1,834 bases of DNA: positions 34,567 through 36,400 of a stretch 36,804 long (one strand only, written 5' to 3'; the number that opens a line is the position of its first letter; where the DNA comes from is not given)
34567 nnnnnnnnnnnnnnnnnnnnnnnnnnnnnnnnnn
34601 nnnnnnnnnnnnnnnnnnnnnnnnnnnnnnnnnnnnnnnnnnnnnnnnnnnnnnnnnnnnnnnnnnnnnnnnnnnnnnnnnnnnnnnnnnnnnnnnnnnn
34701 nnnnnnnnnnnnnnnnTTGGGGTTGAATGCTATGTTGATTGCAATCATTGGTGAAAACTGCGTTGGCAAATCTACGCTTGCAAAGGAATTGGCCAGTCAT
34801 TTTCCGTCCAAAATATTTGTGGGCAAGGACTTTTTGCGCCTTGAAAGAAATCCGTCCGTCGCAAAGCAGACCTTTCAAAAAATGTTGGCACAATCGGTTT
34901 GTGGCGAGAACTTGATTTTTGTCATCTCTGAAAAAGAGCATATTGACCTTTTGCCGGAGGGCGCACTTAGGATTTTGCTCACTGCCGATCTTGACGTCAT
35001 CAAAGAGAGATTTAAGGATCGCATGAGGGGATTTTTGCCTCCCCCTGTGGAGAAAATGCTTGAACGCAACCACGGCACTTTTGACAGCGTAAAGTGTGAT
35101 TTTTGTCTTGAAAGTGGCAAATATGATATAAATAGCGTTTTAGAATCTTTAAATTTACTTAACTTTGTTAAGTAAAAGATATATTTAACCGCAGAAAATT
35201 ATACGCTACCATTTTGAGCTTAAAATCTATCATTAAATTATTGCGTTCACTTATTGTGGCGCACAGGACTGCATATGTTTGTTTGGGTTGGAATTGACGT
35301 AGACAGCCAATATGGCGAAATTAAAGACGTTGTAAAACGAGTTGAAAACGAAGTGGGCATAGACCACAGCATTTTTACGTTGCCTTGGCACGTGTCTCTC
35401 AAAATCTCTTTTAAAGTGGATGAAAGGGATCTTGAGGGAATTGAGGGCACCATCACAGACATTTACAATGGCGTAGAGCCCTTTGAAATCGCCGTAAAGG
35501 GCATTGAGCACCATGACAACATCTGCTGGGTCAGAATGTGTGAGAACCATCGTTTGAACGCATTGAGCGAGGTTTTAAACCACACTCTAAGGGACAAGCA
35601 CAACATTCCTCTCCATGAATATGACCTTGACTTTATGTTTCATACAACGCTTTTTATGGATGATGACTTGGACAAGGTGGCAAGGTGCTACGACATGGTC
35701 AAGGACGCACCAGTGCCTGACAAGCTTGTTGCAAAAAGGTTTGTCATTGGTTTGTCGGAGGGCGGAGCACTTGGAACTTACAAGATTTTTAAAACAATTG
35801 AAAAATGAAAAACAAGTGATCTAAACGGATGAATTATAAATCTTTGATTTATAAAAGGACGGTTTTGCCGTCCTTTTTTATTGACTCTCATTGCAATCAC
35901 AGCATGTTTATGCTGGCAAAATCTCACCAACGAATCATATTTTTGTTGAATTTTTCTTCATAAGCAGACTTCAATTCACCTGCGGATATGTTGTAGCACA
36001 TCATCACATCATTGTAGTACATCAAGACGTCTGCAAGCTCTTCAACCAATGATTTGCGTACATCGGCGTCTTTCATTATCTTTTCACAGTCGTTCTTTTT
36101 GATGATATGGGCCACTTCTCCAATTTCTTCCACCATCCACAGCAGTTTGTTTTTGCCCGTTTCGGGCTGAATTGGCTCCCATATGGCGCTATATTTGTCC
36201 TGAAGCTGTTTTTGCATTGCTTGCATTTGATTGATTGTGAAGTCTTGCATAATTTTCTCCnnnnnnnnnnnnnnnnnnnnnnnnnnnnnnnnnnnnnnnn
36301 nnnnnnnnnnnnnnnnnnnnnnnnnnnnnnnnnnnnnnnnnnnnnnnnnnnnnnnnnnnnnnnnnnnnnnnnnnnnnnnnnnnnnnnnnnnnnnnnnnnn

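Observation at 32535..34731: A 2.2-kb ORF-free, highly organised non-coding tract next to the replication and partition genes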

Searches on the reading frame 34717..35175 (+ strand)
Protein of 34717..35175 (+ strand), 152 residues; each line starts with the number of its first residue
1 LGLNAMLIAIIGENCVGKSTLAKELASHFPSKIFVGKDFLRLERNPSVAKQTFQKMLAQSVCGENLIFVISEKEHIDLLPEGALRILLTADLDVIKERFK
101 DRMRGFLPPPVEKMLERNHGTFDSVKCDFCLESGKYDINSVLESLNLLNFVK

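Call 8: search_protein_families(library=pfam, proteins=[window:34717-35175:+])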
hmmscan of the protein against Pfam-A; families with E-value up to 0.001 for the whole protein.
window:34717-35175:+ (152 aa): 1 family
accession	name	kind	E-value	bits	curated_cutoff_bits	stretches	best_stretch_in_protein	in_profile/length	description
PF13238.12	AAA_18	-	8e-05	23.5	29.4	0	8-102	1-111/128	AAA domain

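Call 15: find_encoding_contigs(protein=window:34732-35175:+, flank=10000, max_places=10)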
Protein window:34732-35175:+ (147 aa): 2 contigs read that carry it; 2 places shown.
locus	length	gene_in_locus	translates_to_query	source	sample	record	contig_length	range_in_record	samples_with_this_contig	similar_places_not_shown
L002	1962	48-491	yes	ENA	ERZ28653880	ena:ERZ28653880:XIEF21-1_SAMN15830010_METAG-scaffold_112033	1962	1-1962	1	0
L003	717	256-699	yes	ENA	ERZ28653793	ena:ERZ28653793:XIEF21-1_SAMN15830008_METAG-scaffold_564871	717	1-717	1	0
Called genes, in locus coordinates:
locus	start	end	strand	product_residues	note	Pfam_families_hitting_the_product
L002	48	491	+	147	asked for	-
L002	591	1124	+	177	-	PF13563:2_5_RNA_ligase2 (weak)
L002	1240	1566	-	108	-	PF03819:MazG (weak)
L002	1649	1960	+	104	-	?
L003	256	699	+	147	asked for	-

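Call 59: search_protein_families(library=ncbifam, proteins=[window:34732-35175:+])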
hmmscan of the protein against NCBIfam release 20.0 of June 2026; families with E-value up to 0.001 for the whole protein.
window:34732-35175:+ (147 aa): 1 family
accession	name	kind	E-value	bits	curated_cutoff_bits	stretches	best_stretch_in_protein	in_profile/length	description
NF003012.0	PRK03839.1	equivalog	0.00088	19.3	152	0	1-97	1-100/180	putative kinase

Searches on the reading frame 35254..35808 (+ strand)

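Call 9: search_protein_families(library=pfam, proteins=[window:35254-35808:+])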
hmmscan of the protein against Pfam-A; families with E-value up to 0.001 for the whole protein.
window:35254-35808:+ (184 aa): 1 family
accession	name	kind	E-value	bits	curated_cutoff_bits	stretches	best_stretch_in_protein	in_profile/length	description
PF13563.12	2_5_RNA_ligase2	-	4e-06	27.4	27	1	37-155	18-135/152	2'-5' RNA ligase superfamily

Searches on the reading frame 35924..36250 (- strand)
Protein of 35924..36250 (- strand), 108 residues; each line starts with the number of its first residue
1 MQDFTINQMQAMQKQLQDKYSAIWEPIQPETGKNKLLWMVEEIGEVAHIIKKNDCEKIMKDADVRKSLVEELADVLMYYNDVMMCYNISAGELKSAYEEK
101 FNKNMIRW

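Call 9: search_protein_families(library=pfam, proteins=[window:35924-36250:-])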
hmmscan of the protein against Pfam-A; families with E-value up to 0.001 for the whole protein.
window:35924-36250:- (108 aa): 1 family
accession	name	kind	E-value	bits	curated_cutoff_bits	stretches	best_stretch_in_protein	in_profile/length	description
PF03819.22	MazG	-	5.8e-07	30.1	22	1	33-80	4-41/74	MazG nucleotide pyrophosphohydrolase domain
